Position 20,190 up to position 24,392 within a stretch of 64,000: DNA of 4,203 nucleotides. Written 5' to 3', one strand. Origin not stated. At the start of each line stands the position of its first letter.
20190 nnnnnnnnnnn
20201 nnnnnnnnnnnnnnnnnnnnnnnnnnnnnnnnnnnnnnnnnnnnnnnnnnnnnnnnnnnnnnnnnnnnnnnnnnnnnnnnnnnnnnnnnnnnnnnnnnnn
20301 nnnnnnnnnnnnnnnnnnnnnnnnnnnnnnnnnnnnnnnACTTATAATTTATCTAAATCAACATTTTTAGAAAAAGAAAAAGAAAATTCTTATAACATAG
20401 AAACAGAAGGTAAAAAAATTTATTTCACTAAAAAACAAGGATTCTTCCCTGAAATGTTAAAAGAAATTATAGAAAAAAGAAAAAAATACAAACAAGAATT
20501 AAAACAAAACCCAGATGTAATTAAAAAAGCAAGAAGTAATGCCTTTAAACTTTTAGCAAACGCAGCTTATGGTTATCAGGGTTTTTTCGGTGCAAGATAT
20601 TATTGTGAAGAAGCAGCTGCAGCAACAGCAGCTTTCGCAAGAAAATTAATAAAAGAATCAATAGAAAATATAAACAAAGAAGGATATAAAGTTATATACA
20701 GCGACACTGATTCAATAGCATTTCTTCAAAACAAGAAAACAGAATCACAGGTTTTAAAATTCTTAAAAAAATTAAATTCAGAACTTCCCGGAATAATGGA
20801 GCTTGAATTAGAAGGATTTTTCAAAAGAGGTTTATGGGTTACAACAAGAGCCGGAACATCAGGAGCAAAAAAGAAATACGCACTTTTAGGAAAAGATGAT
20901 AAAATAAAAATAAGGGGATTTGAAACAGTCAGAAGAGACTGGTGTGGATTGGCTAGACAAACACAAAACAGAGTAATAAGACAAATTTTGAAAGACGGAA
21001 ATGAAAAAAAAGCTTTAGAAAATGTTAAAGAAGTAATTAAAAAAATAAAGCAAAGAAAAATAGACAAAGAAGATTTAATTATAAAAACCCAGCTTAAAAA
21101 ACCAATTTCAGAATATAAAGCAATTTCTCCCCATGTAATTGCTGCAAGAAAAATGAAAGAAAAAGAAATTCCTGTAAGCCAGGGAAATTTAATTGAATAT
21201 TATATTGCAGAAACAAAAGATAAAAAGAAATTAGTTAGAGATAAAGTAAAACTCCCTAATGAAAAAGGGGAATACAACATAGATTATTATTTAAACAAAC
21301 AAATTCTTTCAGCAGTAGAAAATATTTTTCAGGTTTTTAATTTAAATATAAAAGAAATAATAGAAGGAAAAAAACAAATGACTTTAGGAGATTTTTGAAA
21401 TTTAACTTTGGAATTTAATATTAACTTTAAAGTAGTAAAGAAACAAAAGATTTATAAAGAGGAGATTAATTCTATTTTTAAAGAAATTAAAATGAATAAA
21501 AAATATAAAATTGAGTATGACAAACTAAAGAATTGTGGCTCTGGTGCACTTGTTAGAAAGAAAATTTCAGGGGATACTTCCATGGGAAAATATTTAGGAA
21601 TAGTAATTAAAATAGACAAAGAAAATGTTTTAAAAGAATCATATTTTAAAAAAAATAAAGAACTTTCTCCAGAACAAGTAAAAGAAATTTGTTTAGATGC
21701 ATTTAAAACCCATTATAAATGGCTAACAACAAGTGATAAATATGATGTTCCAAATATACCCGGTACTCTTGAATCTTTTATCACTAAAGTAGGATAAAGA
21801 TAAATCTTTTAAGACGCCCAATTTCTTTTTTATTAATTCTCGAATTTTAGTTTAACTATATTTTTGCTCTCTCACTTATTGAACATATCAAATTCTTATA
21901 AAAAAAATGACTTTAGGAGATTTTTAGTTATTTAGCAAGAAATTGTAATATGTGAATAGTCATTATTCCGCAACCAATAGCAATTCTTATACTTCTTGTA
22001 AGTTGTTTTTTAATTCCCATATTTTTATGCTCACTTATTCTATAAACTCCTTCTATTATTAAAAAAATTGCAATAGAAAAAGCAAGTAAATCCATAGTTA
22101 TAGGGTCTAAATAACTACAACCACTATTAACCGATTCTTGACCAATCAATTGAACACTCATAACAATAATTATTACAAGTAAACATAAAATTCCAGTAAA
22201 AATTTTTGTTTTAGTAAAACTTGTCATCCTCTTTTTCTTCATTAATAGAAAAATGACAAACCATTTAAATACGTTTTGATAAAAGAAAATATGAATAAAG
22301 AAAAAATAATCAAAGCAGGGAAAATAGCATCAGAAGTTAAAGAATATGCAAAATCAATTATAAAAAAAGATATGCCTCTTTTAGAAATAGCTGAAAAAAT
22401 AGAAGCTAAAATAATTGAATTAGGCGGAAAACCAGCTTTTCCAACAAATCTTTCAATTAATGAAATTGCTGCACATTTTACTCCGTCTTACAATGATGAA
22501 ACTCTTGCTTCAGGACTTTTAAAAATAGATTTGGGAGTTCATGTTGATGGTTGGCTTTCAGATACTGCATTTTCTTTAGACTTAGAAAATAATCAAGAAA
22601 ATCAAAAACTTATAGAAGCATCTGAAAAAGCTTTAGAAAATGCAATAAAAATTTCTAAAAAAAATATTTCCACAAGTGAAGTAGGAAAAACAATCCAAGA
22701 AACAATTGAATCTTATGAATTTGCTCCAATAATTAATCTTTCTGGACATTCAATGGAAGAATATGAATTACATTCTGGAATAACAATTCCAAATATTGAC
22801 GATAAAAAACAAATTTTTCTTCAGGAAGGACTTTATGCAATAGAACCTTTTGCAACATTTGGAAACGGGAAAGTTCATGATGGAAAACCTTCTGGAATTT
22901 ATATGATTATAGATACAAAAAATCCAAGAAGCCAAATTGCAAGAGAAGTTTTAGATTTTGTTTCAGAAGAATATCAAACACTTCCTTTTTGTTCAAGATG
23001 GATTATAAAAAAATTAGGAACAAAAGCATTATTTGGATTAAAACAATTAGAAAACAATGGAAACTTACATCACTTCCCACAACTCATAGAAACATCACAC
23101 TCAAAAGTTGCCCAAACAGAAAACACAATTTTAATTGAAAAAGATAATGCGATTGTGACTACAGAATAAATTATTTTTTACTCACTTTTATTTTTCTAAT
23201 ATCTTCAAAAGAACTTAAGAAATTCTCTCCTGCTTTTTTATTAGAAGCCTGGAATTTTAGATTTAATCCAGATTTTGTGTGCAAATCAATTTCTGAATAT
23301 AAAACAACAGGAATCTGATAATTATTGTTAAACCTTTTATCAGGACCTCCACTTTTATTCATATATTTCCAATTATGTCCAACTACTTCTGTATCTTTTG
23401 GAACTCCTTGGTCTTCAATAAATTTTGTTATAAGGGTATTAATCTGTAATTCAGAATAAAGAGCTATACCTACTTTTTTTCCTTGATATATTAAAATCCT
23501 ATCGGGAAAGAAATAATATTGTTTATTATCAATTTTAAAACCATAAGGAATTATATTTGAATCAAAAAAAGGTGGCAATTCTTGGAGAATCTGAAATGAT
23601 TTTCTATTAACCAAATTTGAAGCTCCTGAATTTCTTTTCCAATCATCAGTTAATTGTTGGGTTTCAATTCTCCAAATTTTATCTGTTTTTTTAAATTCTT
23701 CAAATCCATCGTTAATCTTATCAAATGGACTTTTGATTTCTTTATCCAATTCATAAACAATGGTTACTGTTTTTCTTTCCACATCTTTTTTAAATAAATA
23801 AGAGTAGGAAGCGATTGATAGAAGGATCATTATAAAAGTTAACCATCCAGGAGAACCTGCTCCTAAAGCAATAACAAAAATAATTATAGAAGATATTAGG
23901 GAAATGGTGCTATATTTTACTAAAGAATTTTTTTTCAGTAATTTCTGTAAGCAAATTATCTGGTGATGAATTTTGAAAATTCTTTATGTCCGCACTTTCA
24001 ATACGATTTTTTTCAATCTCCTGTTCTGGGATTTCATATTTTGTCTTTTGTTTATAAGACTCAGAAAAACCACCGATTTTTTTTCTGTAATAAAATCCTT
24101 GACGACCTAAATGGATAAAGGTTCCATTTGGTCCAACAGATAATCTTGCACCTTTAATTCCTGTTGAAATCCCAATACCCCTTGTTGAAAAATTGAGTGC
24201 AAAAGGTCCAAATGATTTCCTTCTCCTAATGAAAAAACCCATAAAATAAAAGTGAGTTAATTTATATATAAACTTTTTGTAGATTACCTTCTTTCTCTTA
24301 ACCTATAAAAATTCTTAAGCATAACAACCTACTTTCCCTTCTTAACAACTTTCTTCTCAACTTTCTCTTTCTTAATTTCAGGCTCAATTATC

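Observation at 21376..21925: polB 3' end (PIP-box codons MTLGDF-stop) duplicated 529 bp downstream, bracketing a 129-aa ORF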

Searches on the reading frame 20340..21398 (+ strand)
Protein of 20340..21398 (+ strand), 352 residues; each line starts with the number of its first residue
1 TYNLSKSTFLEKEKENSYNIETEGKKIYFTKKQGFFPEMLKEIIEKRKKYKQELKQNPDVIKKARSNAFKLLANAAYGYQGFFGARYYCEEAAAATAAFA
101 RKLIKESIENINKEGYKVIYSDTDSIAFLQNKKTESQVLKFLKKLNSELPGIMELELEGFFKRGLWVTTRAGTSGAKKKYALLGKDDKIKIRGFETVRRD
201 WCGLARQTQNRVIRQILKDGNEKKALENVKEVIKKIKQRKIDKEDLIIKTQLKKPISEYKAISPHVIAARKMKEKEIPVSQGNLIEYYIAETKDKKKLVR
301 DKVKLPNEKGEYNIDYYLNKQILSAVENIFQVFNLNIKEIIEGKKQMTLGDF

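Call 18: find_related_loci(query=window:20340-21398:+, collection=metagenome_contigs, flank=6000)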
Query window:20340-21398:+ (352 aa) in metagenome_contigs; peptide patterns used: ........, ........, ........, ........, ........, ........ (x = any residue, [..] = any of these).
566 stretches matched a pattern; 102 encode a relative of the query (tblastn E <= 1e-3); the best 80 are kept; 80 distinct loci.
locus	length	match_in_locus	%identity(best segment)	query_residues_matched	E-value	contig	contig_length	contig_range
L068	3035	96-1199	86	1-352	0e+0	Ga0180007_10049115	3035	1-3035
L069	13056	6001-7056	73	1-352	1e-178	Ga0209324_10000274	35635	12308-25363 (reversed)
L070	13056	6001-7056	73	1-352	1e-178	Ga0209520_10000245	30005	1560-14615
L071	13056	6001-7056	78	1-352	6e-177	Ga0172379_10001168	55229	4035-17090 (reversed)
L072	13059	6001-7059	75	1-352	6e-174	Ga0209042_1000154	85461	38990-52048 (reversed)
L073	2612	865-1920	71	1-352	0e+0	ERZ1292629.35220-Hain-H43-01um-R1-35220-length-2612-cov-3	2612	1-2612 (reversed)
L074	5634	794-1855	76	1-352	2e-175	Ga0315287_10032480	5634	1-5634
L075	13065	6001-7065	76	1-352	6e-171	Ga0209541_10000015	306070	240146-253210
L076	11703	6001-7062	75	1-352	2e-170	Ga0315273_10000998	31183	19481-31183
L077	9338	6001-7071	72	2-352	3e-170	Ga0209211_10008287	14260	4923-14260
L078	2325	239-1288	76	1-349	0e+0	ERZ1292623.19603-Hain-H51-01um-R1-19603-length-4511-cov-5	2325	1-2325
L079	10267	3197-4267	72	2-352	4e-170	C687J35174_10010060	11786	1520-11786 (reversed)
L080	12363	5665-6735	72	2-352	9e-170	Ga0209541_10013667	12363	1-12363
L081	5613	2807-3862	74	1-352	2e-171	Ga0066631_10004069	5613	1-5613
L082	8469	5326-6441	70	2-352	6e-169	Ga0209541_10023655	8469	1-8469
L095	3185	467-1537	69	1-352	8e-169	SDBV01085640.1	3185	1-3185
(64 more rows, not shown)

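Call 53: search_protein_families(library=pfam, proteins=[L095:1542-2090:+, L095:2351-2938:+], max_evalue=0.01)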
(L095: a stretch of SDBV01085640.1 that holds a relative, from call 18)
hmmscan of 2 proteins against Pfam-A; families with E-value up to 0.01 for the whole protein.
L095:1542-2090:+ (182 aa): 8 families
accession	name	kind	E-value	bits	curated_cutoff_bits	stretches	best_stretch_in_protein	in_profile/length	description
PF01202.28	SKI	-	9.6e-11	42.5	22.1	1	9-181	1-158/159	Shikimate kinase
PF13189.12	Cytidylate_kin2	-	1.7e-06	28.7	28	1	3-110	2-101/176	Cytidylate kinase-like family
PF02224.24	Cytidylate_kin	-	5.3e-05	23.5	26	1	3-33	1-31/211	Cytidylate kinase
PF13238.12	AAA_18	-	6.7e-05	23.8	29.4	1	3-45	1-39/128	AAA domain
PF13173.12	AAA_14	-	0.00015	22.2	27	1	3-45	5-50/129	AAA domain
PF13521.12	AAA_28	-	0.00048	20.8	27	1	2-41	1-38/164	AAA domain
PF13207.12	AAA_17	-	0.0006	20.5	27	1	6-81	1-80/136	AAA domain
PF01712.25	dNK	-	0.0044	17.2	27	0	3-30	1-28/203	Deoxynucleoside kinase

L095:2351-2938:+ (195 aa): 0 families

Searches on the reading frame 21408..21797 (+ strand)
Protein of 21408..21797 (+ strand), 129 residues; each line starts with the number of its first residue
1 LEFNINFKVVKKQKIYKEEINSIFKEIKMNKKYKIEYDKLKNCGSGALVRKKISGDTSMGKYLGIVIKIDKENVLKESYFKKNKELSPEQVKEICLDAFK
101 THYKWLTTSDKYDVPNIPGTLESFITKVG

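Call 9: search_protein_families(library=pfam, proteins=[window:21408-21797:+], max_evalue=0.01)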
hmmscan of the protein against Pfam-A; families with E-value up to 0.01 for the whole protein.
window:21408-21797:+ (129 aa): 0 families

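Call 10: search_protein_families(library=phrogs, proteins=[window:21408-21797:+], max_evalue=0.01)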
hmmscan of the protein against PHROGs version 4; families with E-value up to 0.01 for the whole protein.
window:21408-21797:+ (129 aa): 0 families

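Call 12: find_homologous_proteins(query=window:21408-21797:+, max_evalue=0.01)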
Query window:21408-21797:+ (129 aa): 1 proteins with E <= 0.01 among 25 candidates.
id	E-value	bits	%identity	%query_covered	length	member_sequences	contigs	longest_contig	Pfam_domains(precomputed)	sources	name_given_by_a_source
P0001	8.1e-60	218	100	78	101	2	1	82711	-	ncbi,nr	ncbi:hypothetical protein KAJ87_01320 [Candidatus Pacearchaeota archaeon]|nr:hypothetical protein [C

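Call 34: search_protein_representatives(protein=window:21408-21797:+)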
Query: 129 residues. Proteins with E-value up to 0.001 (for the whole library): 1; up to 1e-10: 1; up to 1e-30: 1. The best 1 are listed.
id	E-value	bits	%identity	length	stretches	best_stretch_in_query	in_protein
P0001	2.6e-60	218.2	100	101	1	29-129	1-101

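Call 72: find_related_loci(query=window:21408-21797:+, collection=viral_contigs, flank=5000)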
Query window:21408-21797:+ (129 aa) in viral_contigs; peptide patterns used: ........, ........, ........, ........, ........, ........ (x = any residue, [..] = any of these).
26 stretches matched a pattern, but none encodes a relative of the query by tblastn (E <= 1e-3).

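Call 76: find_encoding_contigs(protein=window:21408-21797:+, flank=3000, max_places=10)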
Protein window:21408-21797:+ (129 aa): 9 contigs read that carry it; 7 places shown.
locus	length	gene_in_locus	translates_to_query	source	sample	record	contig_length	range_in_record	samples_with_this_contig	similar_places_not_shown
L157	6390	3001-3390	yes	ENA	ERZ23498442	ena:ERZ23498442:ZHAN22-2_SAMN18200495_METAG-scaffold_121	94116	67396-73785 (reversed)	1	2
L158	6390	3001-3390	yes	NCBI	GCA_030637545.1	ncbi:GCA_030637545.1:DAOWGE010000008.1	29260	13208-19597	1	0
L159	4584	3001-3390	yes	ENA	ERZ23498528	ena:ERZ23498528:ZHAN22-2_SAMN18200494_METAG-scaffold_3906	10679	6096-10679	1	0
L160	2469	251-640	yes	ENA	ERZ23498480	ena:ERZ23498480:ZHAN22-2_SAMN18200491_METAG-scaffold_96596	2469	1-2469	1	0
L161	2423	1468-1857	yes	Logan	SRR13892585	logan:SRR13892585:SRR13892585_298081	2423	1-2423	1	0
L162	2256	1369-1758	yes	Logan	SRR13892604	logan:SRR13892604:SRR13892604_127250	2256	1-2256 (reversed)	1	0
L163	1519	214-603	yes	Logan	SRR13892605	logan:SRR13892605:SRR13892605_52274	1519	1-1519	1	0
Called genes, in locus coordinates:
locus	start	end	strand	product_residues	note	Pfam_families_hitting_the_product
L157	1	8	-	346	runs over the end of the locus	PF00752:XPG_N, PF00867:XPG_I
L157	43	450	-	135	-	-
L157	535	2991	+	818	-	PF03104:DNA_pol_B_exo1, PF10108:DNA_pol_B_exo2, PF00136:DNA_pol_B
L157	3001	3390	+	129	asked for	-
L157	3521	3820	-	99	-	-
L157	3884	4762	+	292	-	PF00557:Peptidase_M24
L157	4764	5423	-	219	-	-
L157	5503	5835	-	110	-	PF14020:DUF4236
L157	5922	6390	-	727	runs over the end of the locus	PF02359:CDC48_N, PF02933:CDC48_2, PF00004:AAA, PF05496:RuvB_N (weak), PF17862:AAA_lid_3, PF00004:AAA, PF07728:AAA_5 (weak), PF17862:AAA_lid_3, +22 more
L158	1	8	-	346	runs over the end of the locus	PF00752:XPG_N, PF00867:XPG_I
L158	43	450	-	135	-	-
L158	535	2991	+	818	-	PF03104:DNA_pol_B_exo1, PF10108:DNA_pol_B_exo2, PF00136:DNA_pol_B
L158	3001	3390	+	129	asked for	-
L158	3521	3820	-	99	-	-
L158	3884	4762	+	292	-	PF00557:Peptidase_M24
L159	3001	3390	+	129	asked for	-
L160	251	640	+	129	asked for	-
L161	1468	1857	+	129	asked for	-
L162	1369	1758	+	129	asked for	-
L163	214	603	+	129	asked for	-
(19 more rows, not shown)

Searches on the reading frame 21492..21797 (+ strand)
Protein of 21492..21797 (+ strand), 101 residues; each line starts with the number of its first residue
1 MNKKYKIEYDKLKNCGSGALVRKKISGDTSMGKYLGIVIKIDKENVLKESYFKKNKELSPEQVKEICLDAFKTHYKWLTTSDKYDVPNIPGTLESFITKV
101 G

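Call 61: predict_structure(protein=window:21492-21797:+)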
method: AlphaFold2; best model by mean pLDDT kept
length: 101 residues; sequences in the alignment: 1
mean_pLDDT: 42.4   pTM: 0.32
mean pLDDT of the five models: 42.4, 38.0, 37.2, 35.2, 34.8
residues with pLDDT >= 90: 0; 70-90: 0; 50-70: 22; < 50: 79
segments of 3 or more residues with pLDDT < 50: 1-36, 41-51, 55-57, 75-101
pLDDT, mean of each block of 10 residues (from residue 1): 31 33 40 47 46 50 53 46 39 40 30
secondary structure, 60 per line:
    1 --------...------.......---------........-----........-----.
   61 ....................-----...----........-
elements in order: E18-24 E34-41 E47-54 H60-80 H93-100

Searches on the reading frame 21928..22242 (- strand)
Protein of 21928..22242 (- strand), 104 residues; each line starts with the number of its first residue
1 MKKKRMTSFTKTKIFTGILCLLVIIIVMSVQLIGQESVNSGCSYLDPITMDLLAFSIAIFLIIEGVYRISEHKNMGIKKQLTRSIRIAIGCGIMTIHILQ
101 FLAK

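Call 9: search_protein_families(library=pfam, proteins=[window:21928-22242:-], max_evalue=0.01)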
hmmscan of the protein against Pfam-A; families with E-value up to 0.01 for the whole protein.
window:21928-22242:- (104 aa): 0 families

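Call 10: search_protein_families(library=phrogs, proteins=[window:21928-22242:-], max_evalue=0.01)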
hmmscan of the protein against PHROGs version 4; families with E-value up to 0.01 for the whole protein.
window:21928-22242:- (104 aa): 0 families

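Call 75: find_encoding_contigs(protein=window:21928-22227:-, flank=3000, max_places=10)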
Protein window:21928-22227:- (99 aa): 6 contigs read that carry it; 3 places shown.
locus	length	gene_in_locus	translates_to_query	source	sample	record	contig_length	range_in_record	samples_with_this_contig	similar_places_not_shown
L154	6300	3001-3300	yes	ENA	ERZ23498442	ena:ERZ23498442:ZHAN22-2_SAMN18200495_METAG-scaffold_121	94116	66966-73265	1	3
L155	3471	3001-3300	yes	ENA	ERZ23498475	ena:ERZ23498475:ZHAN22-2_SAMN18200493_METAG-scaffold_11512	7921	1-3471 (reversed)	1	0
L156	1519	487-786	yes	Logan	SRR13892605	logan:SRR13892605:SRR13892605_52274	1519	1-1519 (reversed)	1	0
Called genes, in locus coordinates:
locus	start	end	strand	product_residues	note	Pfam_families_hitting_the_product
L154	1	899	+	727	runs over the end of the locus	PF02359:CDC48_N, PF02933:CDC48_2, PF00004:AAA, PF05496:RuvB_N (weak), PF17862:AAA_lid_3, PF00004:AAA, PF07728:AAA_5 (weak), PF17862:AAA_lid_3, +22 more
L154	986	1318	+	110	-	PF14020:DUF4236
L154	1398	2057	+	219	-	-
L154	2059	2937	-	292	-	PF00557:Peptidase_M24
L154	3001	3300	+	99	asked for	-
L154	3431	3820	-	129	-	-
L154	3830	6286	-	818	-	PF03104:DNA_pol_B_exo1, PF10108:DNA_pol_B_exo2, PF00136:DNA_pol_B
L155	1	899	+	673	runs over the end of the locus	PF02933:CDC48_2, PF00004:AAA, PF05496:RuvB_N (weak), PF13191:AAA_16 (weak), PF17862:AAA_lid_3, PF00004:AAA, PF07728:AAA_5 (weak), PF17862:AAA_lid_3, +22 more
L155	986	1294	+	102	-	PF14020:DUF4236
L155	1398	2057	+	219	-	-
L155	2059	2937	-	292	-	PF00557:Peptidase_M24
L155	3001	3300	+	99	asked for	-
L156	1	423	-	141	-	?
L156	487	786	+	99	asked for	-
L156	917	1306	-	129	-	-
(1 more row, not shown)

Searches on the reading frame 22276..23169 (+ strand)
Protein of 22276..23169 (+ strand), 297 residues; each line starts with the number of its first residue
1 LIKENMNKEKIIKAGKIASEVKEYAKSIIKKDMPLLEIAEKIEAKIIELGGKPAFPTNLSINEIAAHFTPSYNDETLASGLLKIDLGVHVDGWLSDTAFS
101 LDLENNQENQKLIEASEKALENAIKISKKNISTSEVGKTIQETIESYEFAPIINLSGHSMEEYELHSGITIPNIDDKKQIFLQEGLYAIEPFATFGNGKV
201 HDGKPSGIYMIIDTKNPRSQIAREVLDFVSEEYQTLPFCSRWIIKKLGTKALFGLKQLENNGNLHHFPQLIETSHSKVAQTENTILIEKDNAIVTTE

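Call 17: find_encoding_contigs(protein=window:22276-23169:+, flank=4000, max_places=10)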
Protein window:22276-23169:+ (297 aa): no gene with exactly this product is on record in the collection.

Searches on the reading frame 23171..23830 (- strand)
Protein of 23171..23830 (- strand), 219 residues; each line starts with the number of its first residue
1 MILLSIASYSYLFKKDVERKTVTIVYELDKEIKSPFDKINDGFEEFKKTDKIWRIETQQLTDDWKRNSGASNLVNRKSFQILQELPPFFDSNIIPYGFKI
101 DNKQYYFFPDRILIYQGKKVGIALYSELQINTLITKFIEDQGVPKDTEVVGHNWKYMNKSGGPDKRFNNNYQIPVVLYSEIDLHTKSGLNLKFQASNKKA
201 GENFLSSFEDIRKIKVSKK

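Call 9: search_protein_families(library=pfam, proteins=[window:23171-23830:-], max_evalue=0.01)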
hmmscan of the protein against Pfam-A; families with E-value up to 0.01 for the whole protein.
window:23171-23830:- (219 aa): 0 families

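Call 10: search_protein_families(library=phrogs, proteins=[window:23171-23830:-], max_evalue=0.01)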
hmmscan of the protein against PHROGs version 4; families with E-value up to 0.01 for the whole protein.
window:23171-23830:- (219 aa): 1 family
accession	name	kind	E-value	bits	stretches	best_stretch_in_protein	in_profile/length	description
phrog_17982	-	unknown function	2.3e-37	129.9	1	5-216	170-382/390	-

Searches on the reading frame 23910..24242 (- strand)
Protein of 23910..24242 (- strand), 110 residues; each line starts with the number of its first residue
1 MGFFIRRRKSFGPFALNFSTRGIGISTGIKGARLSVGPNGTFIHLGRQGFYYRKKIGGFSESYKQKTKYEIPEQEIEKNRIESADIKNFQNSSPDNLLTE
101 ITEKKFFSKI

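Call 9: search_protein_families(library=pfam, proteins=[window:23910-24242:-], max_evalue=0.01)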
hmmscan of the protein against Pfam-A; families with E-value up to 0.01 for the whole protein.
window:23910-24242:- (110 aa): 1 family
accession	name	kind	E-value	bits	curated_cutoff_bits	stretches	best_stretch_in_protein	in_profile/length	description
PF14020.11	DUF4236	-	2.7e-12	47.4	27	1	6-53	4-55/55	Protein of unknown function (DUF4236)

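Call 10: search_protein_families(library=phrogs, proteins=[window:23910-24242:-], max_evalue=0.01)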
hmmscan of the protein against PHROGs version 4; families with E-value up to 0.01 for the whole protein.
window:23910-24242:- (110 aa): 8 families
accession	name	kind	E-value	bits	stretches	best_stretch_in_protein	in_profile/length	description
phrog_38135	-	unknown function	6.5e-10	39.4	1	14-90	15-96/441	-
phrog_9336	-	unknown function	1.8e-08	35.4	1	1-93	1-96/198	-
phrog_27590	-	unknown function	1e-07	33.3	1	1-72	1-78/148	-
phrog_8279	-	unknown function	5.1e-06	27.8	1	14-80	15-80/133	-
phrog_17982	-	unknown function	3e-05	24.1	1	1-42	1-43/390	-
phrog_28047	-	unknown function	0.00019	22.2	1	7-54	8-55/177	-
phrog_33669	-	unknown function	0.0013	19.4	1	1-56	2-60/68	-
phrog_7974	-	unknown function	0.0038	17.9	1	1-55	1-59/213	-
